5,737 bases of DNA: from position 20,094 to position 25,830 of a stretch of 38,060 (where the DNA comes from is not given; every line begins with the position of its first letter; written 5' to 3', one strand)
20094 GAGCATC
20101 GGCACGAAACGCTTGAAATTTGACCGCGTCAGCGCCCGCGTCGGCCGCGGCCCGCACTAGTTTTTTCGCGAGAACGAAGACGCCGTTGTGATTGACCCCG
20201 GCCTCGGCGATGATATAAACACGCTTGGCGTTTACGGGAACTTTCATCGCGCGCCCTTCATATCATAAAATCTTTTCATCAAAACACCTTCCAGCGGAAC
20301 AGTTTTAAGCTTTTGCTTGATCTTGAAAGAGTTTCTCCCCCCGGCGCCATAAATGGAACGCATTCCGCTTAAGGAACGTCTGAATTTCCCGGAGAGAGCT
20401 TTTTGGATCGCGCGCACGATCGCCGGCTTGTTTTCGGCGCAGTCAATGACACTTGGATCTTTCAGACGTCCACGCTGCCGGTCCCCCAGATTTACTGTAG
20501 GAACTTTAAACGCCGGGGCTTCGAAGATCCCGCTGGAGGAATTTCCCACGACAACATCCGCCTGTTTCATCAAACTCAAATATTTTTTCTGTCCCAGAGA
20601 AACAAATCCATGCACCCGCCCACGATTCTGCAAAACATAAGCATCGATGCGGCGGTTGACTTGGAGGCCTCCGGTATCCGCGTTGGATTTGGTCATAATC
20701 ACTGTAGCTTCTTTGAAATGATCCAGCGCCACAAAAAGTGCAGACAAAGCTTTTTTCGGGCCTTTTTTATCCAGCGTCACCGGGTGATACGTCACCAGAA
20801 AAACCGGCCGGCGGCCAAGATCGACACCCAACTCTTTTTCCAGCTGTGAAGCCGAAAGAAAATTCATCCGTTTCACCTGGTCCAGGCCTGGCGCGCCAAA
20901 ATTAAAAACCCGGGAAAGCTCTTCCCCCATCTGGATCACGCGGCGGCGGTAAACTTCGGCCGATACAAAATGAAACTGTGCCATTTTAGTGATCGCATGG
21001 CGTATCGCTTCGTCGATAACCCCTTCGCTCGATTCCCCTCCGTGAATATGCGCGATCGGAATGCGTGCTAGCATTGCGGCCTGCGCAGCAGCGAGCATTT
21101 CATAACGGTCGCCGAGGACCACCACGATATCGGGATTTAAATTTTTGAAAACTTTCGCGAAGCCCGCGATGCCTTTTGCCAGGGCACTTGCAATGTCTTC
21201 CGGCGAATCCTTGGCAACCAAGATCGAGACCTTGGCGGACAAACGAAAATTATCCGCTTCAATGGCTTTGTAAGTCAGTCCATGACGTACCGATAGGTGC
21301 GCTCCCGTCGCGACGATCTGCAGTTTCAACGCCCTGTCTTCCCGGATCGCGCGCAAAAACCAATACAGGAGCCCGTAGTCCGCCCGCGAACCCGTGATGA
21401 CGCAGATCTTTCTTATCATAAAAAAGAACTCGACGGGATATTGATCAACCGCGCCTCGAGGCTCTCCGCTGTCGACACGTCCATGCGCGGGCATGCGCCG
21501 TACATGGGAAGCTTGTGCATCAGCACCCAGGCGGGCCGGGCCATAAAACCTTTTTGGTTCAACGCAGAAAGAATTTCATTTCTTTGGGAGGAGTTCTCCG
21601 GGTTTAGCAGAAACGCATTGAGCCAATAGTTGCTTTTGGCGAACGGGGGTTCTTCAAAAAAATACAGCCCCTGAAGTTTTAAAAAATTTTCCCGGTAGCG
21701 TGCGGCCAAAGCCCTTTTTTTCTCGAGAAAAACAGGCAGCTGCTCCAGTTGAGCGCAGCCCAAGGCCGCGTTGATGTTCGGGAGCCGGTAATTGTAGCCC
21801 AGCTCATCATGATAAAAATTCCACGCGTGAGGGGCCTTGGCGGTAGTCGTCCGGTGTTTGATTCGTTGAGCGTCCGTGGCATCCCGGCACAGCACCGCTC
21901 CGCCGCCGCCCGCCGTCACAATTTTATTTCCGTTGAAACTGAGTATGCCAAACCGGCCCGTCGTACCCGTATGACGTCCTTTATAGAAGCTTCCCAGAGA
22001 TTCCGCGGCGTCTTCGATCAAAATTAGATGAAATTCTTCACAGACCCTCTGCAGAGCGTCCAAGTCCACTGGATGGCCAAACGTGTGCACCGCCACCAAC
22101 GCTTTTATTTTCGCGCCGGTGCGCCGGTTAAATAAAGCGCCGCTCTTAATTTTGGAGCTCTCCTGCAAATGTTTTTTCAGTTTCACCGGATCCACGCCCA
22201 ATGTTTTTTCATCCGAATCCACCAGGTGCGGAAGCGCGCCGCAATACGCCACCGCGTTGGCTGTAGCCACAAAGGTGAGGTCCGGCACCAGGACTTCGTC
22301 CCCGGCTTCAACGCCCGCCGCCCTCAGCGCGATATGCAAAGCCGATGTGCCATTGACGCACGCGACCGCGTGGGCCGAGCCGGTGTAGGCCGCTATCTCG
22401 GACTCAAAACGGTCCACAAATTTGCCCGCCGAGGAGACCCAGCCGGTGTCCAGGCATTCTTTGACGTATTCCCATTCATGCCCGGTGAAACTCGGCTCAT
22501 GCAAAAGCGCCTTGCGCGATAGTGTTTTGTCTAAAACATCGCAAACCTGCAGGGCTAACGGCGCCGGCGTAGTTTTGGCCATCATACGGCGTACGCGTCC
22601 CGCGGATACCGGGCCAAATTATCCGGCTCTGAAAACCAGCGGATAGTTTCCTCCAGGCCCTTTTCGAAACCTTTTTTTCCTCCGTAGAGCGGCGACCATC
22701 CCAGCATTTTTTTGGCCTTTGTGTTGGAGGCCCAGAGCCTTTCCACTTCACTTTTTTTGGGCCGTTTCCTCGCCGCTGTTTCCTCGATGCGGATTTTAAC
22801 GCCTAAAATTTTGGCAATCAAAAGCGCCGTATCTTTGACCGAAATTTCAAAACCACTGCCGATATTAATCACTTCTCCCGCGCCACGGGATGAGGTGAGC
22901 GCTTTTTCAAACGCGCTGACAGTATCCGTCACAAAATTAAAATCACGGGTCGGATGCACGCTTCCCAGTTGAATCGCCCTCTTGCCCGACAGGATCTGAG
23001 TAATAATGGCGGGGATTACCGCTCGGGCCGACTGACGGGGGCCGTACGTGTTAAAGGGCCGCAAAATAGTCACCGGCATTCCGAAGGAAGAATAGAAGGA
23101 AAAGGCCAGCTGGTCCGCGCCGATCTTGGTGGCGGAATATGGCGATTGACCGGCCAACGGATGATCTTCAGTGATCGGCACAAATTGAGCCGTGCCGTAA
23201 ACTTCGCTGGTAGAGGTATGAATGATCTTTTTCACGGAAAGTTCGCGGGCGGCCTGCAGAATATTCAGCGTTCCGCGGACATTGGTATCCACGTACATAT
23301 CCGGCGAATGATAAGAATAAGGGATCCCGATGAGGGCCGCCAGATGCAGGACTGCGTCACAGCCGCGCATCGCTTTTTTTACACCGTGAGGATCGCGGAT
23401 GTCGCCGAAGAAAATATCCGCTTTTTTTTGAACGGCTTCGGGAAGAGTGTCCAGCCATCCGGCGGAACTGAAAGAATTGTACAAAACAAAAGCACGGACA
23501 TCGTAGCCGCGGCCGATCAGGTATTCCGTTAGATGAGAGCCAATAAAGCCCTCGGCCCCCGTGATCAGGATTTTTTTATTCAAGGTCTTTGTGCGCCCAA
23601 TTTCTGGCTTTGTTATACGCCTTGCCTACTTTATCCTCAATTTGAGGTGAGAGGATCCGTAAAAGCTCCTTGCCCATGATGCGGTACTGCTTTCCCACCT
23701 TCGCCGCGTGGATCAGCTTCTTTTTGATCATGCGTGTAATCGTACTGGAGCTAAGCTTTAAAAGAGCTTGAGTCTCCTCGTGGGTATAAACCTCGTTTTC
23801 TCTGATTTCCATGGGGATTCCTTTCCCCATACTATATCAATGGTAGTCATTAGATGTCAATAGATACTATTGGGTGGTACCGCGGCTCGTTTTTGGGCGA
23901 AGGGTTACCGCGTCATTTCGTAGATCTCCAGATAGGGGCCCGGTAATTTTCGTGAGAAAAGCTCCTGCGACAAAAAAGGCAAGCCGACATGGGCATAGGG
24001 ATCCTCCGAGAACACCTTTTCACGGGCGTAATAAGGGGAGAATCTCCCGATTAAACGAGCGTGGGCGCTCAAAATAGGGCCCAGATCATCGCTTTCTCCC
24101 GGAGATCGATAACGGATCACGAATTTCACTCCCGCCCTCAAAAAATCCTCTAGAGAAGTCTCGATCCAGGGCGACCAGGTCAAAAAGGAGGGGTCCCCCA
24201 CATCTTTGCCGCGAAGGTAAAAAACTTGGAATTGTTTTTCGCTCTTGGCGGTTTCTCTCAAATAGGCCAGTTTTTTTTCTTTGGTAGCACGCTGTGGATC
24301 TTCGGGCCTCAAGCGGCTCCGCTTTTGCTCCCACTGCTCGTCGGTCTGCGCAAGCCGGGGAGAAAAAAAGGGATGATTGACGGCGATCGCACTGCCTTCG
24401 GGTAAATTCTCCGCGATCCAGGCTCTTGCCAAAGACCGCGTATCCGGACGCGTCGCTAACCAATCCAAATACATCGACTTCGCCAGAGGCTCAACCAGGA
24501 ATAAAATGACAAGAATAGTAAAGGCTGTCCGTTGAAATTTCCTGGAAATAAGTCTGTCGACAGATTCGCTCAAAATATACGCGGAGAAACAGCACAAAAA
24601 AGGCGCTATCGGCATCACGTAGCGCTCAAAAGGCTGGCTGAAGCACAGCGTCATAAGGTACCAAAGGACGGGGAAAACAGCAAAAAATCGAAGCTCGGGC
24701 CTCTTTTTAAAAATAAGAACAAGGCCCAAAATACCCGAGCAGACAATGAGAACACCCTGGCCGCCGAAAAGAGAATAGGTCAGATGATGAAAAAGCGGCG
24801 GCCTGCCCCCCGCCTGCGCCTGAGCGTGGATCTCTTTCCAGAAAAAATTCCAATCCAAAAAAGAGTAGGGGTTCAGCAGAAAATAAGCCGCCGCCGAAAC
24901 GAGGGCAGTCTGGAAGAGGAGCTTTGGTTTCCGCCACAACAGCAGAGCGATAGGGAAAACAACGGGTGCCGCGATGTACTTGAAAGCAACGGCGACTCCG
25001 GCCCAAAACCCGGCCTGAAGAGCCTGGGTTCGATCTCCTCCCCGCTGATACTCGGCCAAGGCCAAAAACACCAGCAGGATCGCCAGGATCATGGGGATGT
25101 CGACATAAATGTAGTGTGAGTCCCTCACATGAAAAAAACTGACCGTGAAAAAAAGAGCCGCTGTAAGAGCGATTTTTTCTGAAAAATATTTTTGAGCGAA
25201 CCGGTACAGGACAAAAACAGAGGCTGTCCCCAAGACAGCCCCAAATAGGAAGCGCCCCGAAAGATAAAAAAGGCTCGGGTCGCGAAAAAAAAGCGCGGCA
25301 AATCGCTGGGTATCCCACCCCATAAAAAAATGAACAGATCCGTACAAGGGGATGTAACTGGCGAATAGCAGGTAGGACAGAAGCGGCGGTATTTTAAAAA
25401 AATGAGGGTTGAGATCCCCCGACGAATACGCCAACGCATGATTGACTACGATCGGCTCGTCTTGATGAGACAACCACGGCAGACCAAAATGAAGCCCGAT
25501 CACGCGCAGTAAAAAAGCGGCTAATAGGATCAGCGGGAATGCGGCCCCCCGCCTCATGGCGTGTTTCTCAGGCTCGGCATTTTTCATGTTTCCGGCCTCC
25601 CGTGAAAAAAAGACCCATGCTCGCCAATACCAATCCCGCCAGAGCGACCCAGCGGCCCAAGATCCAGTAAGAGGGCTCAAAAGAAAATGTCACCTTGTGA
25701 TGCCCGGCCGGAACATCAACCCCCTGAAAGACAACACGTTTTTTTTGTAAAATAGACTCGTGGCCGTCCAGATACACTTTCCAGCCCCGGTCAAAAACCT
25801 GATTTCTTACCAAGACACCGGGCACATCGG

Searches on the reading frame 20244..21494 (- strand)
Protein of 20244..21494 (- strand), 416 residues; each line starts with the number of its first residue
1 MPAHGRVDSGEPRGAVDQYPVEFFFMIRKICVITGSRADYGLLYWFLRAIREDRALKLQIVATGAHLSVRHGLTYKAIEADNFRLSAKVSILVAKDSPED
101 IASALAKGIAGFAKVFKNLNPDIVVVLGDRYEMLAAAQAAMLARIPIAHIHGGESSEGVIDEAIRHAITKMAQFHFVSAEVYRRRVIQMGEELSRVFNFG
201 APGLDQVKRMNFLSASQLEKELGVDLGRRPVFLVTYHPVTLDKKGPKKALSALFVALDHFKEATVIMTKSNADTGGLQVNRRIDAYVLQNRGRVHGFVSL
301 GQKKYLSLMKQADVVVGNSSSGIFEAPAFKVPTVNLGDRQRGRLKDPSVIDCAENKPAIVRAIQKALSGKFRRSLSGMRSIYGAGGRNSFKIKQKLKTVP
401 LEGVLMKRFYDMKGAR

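Call 9: search_protein_families(library=pfam, proteins=[window:20244-21494:-], max_evalue=0.001)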
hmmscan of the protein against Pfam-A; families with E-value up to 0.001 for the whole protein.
window:20244-21494:- (416 aa): 1 family
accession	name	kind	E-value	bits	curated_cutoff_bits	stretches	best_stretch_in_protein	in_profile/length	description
PF02350.25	Epimerase_2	-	3.2e-86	289.8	30.6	1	49-385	2-336/347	UDP-N-acetylglucosamine 2-epimerase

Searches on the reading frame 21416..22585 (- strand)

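Call 9: search_protein_families(library=pfam, proteins=[window:21416-22585:-], max_evalue=0.001)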
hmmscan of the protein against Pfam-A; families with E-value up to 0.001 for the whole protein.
window:21416-22585:- (389 aa): 2 families
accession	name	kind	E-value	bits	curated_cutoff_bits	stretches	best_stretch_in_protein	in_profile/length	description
PF01041.23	DegT_DnrJ_EryC1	-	2.6e-88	297.1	19.8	1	36-386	6-344/360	DegT/DnrJ/EryC1/StrS aminotransferase family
PF00155.27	Aminotran_1_2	-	1e-07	31.9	19.7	1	58-144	45-141/361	Aminotransferase class I and II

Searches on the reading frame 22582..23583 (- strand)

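Call 9: search_protein_families(library=pfam, proteins=[window:22582-23583:-], max_evalue=0.001)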
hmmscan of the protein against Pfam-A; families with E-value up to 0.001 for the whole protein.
window:22582-23583:- (333 aa): 9 families
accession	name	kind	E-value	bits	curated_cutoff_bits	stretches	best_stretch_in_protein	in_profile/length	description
PF16363.11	GDP_Man_Dehyd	-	1.9e-73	248.3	27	1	6-306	1-329/332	GDP-mannose 4,6 dehydratase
PF01370.27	Epimerase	-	1.9e-57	194.9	20.9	1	5-242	1-240/240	NAD dependent epimerase/dehydratase family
PF01073.25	3Beta_HSD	-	3e-23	82.7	22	1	6-219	1-219/280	3-beta hydroxysteroid dehydrogenase/isomerase family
PF02719.21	Polysacc_synt_2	-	1.6e-18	67.4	20.2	1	5-274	1-266/293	Polysaccharide biosynthesis protein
PF07993.18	NAD_binding_4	-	1.7e-14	54.1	20.1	1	7-184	1-210/258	Male sterility protein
PF13460.12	NAD_binding_10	-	1.8e-12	48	27.2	1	9-177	1-144/184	NAD(P)H-binding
PF04321.23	RmlD_sub_bind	-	1.3e-09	38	27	1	4-158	2-134/287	RmlD substrate binding domain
PF00106.31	adh_short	-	1.5e-08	34.8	26.6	1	3-160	1-160/195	short chain dehydrogenase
PF05368.20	NmrA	-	1.1e-07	32.2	27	1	1-125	1-107/298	NmrA-like family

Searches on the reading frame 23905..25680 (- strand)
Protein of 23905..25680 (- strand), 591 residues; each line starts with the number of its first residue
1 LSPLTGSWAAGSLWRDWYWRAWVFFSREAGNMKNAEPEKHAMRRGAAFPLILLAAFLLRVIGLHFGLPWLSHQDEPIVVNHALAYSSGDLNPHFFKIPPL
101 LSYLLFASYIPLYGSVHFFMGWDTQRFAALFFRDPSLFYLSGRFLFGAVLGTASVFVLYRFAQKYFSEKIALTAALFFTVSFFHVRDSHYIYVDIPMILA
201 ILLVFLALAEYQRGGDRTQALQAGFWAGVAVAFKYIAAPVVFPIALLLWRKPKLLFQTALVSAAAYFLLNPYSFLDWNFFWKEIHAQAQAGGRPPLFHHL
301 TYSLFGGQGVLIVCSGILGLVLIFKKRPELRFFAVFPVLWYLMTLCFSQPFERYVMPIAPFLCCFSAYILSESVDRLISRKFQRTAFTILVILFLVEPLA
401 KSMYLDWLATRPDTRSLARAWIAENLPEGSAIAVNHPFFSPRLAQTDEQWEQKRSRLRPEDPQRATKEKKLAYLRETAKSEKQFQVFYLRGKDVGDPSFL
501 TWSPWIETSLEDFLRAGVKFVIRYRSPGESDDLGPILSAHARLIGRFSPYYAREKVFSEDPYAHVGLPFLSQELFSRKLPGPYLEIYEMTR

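Call 9: search_protein_families(library=pfam, proteins=[window:23905-25680:-], max_evalue=0.001)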
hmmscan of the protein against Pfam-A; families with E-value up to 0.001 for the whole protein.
window:23905-25680:- (591 aa): 2 families
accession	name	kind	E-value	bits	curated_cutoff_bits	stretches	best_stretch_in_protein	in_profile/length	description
PF13231.12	PMT_2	-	4.9e-11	43.5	26.1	1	144-263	25-145/160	Dolichyl-phosphate-mannose-protein mannosyltransferase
PF02366.24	PMT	-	1.9e-06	28.1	22.7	1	132-259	78-212/245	Dolichyl-phosphate-mannose-protein mannosyltransferase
